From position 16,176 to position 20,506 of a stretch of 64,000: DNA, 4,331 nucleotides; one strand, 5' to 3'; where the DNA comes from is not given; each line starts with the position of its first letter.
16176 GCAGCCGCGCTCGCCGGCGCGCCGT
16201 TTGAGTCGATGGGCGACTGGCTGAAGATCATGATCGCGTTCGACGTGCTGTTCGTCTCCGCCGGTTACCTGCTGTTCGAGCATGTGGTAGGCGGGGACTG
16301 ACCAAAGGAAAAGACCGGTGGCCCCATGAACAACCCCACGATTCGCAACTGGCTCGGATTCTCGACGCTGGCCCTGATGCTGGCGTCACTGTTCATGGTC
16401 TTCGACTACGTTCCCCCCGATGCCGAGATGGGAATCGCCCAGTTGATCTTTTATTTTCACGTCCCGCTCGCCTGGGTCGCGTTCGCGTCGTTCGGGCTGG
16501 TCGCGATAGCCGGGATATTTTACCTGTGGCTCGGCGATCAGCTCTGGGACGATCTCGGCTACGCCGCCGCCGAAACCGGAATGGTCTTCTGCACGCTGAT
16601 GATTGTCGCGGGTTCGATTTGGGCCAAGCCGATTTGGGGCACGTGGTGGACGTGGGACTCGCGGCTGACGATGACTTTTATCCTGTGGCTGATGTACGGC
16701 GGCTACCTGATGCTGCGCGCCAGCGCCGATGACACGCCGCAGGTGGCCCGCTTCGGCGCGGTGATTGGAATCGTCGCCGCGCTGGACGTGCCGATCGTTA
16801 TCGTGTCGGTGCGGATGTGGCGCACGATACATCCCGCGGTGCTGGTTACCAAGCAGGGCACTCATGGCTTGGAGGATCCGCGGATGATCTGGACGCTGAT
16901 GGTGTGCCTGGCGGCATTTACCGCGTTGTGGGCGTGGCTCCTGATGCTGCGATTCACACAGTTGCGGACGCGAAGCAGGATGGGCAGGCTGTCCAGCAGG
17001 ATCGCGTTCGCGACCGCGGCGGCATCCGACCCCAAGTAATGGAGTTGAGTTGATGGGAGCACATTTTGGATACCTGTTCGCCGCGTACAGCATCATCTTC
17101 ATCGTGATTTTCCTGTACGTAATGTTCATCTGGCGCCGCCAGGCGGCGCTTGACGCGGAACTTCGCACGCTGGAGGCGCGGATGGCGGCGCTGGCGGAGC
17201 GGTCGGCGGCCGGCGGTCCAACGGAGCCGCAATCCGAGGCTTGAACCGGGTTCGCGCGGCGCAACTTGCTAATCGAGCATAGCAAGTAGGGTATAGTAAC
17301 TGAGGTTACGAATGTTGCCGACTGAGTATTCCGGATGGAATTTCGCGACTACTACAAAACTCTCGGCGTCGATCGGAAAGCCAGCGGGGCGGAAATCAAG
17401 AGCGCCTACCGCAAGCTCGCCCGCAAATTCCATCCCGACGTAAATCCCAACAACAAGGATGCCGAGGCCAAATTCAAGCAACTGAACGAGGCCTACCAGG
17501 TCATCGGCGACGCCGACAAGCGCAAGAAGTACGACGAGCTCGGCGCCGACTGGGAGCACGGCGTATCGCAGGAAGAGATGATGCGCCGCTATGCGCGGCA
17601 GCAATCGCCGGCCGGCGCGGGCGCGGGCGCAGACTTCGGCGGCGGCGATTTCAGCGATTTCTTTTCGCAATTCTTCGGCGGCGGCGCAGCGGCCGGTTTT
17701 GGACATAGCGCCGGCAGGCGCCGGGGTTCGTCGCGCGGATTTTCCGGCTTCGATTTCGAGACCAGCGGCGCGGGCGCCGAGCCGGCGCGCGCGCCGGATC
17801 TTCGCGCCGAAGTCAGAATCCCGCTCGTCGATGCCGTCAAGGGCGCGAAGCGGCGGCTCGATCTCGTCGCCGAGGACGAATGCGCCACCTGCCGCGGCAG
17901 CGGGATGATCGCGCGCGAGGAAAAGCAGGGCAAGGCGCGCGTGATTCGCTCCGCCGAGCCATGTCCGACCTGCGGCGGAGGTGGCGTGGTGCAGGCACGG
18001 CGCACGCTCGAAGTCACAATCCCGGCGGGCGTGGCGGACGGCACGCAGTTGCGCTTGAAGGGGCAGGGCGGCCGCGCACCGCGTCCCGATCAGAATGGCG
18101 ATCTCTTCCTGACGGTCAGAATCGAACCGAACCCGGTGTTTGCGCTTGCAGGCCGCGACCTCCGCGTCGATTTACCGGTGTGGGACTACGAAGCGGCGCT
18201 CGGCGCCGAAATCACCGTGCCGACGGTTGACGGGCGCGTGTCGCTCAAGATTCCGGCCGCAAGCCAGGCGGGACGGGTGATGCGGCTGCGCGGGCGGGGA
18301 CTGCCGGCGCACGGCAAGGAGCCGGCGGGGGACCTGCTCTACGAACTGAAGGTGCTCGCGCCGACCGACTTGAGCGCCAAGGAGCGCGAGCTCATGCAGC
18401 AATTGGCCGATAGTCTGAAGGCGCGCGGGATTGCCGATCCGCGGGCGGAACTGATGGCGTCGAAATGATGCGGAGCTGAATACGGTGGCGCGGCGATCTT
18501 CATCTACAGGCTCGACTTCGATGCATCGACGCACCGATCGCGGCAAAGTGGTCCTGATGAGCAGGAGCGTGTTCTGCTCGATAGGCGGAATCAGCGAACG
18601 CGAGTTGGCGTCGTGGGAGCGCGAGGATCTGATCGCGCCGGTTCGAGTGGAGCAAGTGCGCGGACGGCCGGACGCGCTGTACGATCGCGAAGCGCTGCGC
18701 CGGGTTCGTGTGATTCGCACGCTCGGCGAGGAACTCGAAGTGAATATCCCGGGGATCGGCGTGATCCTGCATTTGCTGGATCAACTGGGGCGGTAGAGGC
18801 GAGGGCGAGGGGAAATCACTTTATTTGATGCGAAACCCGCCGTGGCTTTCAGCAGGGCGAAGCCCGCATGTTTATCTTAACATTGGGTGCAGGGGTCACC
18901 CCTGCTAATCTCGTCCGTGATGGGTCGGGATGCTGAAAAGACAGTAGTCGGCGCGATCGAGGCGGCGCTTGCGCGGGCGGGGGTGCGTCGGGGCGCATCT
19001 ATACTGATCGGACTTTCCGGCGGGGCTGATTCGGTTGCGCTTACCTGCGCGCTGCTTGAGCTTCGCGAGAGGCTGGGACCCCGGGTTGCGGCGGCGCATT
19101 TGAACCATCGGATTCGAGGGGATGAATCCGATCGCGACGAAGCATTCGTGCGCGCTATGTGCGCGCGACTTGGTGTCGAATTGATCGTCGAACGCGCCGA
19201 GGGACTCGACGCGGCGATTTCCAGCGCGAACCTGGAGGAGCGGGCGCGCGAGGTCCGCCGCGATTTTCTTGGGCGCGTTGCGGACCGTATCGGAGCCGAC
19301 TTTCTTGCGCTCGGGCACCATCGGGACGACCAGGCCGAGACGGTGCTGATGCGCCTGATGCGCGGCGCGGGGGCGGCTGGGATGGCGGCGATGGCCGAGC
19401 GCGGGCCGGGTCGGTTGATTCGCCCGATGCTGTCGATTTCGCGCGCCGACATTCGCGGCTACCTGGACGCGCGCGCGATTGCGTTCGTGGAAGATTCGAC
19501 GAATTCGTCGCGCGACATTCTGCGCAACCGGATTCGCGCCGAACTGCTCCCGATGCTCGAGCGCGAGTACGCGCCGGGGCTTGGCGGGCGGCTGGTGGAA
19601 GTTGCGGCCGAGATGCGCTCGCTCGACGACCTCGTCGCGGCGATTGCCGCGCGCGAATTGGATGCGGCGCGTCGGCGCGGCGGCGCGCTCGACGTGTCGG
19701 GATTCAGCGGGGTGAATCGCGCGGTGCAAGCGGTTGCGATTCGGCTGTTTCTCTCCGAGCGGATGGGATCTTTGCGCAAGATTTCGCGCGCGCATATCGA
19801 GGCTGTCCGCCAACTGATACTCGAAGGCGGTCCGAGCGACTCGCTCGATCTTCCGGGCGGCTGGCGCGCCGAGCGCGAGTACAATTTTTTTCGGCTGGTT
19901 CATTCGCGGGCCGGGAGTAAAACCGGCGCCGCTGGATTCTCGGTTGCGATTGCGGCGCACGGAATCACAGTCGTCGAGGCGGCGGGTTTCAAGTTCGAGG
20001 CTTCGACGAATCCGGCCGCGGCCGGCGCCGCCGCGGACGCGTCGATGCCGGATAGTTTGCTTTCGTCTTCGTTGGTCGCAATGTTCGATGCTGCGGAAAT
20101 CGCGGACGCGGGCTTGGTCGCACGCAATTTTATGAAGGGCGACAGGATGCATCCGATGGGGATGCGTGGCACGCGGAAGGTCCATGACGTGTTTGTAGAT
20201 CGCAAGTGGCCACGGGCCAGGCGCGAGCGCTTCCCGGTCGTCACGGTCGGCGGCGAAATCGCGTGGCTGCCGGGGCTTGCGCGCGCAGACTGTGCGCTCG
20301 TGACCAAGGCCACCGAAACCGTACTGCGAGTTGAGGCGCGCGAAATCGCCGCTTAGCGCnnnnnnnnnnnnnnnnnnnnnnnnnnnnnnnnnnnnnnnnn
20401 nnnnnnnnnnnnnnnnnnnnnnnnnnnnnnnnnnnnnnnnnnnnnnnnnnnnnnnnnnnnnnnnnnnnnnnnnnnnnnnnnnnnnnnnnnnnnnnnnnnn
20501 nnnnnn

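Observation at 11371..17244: System I cytochrome c maturation operon in a non-canonical order, with a CxxxY CcmE and no ccmG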

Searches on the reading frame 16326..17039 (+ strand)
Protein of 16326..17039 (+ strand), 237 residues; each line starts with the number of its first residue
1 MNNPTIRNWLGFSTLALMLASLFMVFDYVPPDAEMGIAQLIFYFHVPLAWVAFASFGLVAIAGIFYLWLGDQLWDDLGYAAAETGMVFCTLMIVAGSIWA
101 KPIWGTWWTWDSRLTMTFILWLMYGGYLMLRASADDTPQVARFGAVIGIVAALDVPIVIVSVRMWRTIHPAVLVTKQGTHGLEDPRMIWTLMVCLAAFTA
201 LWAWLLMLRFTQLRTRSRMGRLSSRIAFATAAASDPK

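Call 3: search_protein_families(library=pfam, proteins=[window:16326-17039:+], max_evalue=0.01)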
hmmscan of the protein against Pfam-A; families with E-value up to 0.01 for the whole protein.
window:16326-17039:+ (237 aa): 1 family
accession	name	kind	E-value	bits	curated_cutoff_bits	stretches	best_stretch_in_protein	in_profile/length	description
PF01578.25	Cytochrom_C_asm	-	2e-27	96.7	29.9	1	13-169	38-212/212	Cytochrome C assembly protein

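Call 4: search_protein_families(library=ncbifam, proteins=[window:16326-17039:+], max_evalue=0.01)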
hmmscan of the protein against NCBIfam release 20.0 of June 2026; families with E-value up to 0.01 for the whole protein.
window:16326-17039:+ (237 aa): 2 families
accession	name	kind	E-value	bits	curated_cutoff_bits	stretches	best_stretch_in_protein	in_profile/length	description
TIGR01191.1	ccmC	subfamily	1.3e-38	132.8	186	1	30-210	1-180/184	heme ABC transporter permease CcmC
TIGR03144.1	cytochr_II_ccsB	equivalog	2e-15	57.2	187.6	1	73-151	155-233/252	c-type cytochrome biogenesis protein CcsB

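Call 21: search_solved_structures(query=window:16326-17039:+, max_evalue=0.001, show_alignments=1)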
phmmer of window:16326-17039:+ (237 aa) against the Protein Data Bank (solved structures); distinct sequences matched with E-value up to 0.001: 1.
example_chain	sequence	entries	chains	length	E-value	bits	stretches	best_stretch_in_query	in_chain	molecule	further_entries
7f02_C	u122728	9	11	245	1.8e-22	83.1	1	9-213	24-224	Heme exporter protein C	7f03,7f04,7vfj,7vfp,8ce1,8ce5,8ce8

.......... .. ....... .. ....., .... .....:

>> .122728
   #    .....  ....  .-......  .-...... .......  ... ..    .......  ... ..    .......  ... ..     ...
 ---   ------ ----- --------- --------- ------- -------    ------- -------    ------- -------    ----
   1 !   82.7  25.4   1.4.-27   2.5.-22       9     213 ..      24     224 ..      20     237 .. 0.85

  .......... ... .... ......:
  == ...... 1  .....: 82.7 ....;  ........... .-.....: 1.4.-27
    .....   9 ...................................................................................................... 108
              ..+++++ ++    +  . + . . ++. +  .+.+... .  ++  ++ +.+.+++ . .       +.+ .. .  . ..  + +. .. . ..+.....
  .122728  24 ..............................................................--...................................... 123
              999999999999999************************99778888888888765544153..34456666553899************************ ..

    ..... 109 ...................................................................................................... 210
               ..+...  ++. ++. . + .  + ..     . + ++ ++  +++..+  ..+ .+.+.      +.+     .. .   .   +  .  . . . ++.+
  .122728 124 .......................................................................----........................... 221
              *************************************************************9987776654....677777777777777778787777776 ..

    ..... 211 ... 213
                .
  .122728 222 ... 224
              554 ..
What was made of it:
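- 16326..17039 (+): ccmC: heme-handling protein with WWD motif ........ (aa 104-111) and the two external heme-ligand His (YFHVP, His45; RTIHP, His169). E=1.8e-22 to E. coli CcmC 7f02_C, with these residues aligned to E. coli YLHVP, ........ and NTLHQ (call 21).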

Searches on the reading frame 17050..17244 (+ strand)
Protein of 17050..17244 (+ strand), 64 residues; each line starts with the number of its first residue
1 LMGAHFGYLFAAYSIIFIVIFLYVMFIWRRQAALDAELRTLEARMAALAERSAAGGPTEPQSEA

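Call 3: search_protein_families(library=pfam, proteins=[window:17050-17244:+], max_evalue=0.01)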
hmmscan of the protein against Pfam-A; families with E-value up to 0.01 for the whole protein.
window:17050-17244:+ (64 aa): 2 families
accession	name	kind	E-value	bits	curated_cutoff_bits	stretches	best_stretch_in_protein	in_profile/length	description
PF13061.11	DUF3923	-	0.0033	17.9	25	1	9-49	3-44/65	Protein of unknown function (DUF3923)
PF04995.19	CcmD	-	0.0099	16.4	25.6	0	5-45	3-43/44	Heme exporter protein D (CcmD)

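Call 4: search_protein_families(library=ncbifam, proteins=[window:17050-17244:+], max_evalue=0.01)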
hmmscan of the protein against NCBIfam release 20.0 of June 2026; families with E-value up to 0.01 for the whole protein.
window:17050-17244:+ (64 aa): 2 families
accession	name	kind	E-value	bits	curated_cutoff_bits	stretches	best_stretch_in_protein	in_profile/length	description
TIGR04391.1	CcmD_alt_fam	subfamily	3e-11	43.1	24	1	8-42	2-36/36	CcmD family protein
TIGR03141.1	cytochro_ccmD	equivalog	3.2e-05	24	25.95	1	2-44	3-45/47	heme exporter protein CcmD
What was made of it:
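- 17050..17244 (+): ccmD of the alternative family: a small single-helix protein of 63-64 aa. ATG at 17053 is the probable start. TIGR04391 (CcmD_alt_fam), 43.1 bits, above its cut-off of 24 (call 4).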

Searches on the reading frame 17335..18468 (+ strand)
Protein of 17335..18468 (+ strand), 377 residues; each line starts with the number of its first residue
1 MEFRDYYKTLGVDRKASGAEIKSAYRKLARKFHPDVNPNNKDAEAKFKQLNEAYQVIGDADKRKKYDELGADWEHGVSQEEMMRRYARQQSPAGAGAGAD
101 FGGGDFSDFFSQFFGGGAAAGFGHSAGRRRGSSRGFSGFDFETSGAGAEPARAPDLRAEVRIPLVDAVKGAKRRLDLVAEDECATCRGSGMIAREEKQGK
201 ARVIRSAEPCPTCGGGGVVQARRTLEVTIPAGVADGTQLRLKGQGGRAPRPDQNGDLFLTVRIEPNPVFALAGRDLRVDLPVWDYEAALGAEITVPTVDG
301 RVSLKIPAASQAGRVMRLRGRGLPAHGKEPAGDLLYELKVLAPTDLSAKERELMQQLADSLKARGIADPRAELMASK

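Call 41: search_protein_families(library=pfam, proteins=[window:17335-18468:+], max_evalue=0.001)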
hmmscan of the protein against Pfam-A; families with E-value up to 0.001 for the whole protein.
window:17335-18468:+ (377 aa): 4 families
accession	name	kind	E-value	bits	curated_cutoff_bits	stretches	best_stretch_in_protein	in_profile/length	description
PF01556.23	DnaJ_C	-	1.1e-38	133.1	26.6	1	156-343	1-152/152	DnaJ C terminal domain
PF00226.36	DnaJ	-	1.5e-25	89.5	27.8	1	5-67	1-63/63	DnaJ domain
PF00684.25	DnaJ_CXXCXGXG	-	5.4e-06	27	32.7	1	181-219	16-53/65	DnaJ central domain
PF15777.11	Anti-TRAP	-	0.00015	22.1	32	1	180-220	10-43/59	Tryptophan RNA-binding attenuator protein inhibitory protein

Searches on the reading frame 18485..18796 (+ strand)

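Call 41: search_protein_families(library=pfam, proteins=[window:18485-18796:+], max_evalue=0.001)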
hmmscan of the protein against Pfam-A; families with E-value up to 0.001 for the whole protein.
window:18485-18796:+ (103 aa): 2 families
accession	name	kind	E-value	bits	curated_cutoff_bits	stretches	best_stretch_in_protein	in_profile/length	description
PF13591.12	MerR_2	-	1.3e-09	38.1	29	1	28-100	4-71/84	MerR HTH family regulatory protein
PF13411.12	MerR_1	-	2.1e-07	31.4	21.6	1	30-95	6-66/69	MerR HTH family regulatory protein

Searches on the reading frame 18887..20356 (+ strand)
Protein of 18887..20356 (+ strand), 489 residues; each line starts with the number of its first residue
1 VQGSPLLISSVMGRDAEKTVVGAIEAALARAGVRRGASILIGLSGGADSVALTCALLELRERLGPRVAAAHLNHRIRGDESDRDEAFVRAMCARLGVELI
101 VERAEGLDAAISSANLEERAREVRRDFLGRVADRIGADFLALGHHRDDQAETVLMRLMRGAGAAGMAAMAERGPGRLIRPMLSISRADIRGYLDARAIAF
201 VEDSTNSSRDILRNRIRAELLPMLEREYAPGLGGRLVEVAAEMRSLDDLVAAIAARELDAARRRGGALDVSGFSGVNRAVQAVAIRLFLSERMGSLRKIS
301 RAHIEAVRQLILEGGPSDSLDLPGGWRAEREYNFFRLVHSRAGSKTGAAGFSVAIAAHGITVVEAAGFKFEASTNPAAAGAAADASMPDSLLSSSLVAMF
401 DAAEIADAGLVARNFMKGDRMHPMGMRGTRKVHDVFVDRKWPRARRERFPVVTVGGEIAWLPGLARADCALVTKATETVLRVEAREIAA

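Call 41: search_protein_families(library=pfam, proteins=[window:18887-20356:+], max_evalue=0.001)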
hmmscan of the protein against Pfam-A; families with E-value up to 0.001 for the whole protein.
window:18887-20356:+ (489 aa): 3 families
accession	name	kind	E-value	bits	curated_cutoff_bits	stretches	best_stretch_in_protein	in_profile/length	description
PF01171.26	ATP_bind_3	-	1.1e-49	169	27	1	39-218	2-181/182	PP-loop family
PF11734.13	TilS_C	-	1.4e-10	40.8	22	1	416-469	7-60/74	TilS substrate C-terminal domain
PF09179.16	TilS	-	2.3e-07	31.4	21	1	268-333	1-64/67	TilS substrate binding domain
